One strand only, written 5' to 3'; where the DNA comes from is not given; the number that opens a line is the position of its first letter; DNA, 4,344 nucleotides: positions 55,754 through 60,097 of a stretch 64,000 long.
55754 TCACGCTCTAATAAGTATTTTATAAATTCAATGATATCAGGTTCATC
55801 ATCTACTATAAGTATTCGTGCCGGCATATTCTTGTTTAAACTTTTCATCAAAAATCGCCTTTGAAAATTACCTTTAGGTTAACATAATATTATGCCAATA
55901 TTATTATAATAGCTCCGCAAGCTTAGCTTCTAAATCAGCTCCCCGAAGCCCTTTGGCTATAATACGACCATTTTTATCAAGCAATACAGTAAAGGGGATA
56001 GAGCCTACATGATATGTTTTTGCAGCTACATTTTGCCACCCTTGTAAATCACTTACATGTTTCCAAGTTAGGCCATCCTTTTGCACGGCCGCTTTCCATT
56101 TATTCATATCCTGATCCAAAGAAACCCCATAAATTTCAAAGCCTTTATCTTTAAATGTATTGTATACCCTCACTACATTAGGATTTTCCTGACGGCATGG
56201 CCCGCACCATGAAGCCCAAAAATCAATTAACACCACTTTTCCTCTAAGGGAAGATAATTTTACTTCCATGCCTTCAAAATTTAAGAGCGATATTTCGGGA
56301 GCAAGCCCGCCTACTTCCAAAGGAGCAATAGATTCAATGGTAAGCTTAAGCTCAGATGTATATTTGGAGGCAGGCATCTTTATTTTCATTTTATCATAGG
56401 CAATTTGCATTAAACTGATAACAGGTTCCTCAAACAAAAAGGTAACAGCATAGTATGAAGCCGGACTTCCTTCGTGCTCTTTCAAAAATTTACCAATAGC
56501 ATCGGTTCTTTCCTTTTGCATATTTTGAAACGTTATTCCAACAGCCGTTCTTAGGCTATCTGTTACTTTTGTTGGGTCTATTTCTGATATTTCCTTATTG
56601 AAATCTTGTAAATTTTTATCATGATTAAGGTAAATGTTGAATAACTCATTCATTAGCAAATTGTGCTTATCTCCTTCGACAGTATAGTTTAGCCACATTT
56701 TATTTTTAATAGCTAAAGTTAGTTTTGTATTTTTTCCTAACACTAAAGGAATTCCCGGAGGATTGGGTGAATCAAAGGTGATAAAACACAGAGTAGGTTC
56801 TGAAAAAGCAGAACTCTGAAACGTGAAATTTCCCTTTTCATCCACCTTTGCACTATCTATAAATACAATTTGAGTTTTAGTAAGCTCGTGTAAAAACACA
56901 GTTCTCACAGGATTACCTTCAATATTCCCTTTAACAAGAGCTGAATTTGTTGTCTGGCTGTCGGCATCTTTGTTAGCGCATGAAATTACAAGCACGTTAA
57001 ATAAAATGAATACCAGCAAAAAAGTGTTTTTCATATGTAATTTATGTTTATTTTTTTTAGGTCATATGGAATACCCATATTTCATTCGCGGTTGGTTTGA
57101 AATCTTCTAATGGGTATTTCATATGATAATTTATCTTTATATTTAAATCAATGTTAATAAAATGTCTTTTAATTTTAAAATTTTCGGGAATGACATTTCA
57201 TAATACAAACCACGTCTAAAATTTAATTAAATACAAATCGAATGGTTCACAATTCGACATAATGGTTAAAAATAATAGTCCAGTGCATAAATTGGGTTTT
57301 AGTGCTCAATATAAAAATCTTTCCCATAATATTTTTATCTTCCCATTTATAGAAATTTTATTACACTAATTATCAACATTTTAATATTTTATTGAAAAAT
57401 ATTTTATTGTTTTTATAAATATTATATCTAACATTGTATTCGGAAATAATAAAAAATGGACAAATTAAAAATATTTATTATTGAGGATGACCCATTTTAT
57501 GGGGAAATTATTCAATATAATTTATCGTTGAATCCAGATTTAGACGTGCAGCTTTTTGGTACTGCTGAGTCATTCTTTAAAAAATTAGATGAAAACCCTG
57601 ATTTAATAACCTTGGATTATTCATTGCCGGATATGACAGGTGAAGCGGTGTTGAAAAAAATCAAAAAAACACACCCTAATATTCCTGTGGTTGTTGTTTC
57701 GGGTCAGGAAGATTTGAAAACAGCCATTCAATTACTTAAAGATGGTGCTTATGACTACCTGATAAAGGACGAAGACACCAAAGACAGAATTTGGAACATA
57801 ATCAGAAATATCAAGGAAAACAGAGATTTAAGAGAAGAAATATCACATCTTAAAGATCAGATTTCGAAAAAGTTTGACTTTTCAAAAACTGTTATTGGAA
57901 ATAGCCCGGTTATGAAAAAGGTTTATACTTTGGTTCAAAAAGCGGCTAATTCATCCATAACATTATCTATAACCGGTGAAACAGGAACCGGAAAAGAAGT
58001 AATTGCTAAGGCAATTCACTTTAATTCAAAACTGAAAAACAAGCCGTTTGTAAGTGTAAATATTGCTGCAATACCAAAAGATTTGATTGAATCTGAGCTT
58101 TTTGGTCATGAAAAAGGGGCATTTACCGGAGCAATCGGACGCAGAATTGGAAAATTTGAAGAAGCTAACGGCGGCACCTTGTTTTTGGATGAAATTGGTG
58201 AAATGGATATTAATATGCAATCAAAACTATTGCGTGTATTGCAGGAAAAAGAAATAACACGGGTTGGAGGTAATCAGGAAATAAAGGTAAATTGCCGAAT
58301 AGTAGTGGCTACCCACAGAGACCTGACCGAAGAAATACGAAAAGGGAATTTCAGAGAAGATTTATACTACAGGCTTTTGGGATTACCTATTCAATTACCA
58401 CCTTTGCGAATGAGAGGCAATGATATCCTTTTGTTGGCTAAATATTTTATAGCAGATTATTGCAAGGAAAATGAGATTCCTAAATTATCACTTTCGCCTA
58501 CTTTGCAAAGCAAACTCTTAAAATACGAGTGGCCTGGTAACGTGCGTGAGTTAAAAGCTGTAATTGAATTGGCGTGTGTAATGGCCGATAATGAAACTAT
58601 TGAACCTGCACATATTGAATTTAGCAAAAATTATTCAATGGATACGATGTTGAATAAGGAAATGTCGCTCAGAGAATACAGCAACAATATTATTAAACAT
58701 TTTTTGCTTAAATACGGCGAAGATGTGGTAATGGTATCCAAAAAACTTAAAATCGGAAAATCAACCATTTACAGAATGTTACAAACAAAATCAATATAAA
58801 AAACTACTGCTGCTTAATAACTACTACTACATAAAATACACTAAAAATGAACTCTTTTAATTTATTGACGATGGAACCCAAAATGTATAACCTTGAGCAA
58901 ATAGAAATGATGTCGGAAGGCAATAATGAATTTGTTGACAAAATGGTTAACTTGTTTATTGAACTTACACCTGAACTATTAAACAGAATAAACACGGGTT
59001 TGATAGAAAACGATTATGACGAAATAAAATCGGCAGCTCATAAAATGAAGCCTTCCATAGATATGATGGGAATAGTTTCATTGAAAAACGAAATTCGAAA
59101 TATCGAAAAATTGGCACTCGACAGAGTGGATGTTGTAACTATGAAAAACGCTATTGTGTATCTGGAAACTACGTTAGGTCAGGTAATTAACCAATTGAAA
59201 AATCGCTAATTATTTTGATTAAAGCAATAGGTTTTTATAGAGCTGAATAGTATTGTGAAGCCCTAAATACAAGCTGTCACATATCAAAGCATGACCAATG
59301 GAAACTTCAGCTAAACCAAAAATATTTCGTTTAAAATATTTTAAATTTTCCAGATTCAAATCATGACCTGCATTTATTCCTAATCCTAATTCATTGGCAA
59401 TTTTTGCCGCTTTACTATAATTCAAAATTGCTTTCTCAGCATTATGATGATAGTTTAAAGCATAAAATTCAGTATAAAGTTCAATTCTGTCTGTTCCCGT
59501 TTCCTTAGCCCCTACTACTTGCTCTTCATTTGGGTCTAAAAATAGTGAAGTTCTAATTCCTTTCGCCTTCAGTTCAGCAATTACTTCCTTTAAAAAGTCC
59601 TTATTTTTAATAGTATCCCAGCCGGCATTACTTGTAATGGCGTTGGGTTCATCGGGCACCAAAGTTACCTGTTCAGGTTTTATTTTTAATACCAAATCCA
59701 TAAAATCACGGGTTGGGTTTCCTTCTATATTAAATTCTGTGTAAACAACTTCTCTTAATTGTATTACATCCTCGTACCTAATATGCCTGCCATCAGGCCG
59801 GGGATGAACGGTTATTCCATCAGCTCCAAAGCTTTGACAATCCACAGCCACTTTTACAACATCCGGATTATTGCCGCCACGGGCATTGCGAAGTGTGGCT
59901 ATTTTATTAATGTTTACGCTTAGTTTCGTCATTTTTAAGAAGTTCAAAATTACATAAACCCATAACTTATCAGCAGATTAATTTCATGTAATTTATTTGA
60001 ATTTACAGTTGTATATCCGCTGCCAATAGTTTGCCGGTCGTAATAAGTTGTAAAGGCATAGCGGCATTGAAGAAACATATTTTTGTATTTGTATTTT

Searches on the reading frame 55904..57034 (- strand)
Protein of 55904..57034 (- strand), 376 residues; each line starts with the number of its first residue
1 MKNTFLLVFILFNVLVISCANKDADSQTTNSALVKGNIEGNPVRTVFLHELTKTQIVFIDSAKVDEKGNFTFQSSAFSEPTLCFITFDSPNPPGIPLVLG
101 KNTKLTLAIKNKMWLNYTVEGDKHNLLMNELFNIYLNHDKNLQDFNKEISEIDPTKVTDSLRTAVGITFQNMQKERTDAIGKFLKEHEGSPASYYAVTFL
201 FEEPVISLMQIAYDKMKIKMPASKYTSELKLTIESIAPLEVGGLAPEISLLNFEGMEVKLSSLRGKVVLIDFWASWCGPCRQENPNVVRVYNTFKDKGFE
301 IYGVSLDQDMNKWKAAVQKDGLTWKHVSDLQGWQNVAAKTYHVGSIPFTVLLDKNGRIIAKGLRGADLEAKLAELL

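Call 79: search_protein_families(library=pfam, proteins=[window:55904-57034:-], max_evalue=0.0001)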
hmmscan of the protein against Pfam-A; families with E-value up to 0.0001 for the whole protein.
window:55904-57034:- (376 aa): 7 families
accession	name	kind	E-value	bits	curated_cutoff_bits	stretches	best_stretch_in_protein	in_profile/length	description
PF00578.27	AhpC-TSA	-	4.9e-21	75.4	26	1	241-359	1-122/124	AhpC/TSA family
PF13905.12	Thioredoxin_8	-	7.5e-21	74.7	27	1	265-358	1-94/94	Thioredoxin-like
PF08534.16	Redoxin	-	3.1e-19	69.7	26.6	1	241-366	2-136/148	Redoxin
PF14289.11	DUF4369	-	1.1e-09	39.2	25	1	34-125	3-88/91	Domain of unknown function (DUF4369)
PF00085.26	Thioredoxin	-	1.2e-09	38.5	23.5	1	265-311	18-61/103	Thioredoxin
PF13098.12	Thioredoxin_2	-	8.1e-06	26.6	27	1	264-366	4-94/104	Thioredoxin-like domain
PF00255.25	GSHPx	-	2.1e-05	24.5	27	1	249-308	5-63/108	Glutathione peroxidase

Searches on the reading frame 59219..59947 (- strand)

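Call 79: search_protein_families(library=pfam, proteins=[window:59219-59947:-], max_evalue=0.0001)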
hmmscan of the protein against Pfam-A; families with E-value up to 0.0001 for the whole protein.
window:59219-59947:- (242 aa): 1 family
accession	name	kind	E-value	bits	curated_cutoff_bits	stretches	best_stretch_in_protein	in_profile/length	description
PF03740.19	PdxJ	-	2.4e-94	315.3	24.5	1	8-240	1-233/234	Pyridoxal phosphate biosynthesis protein PdxJ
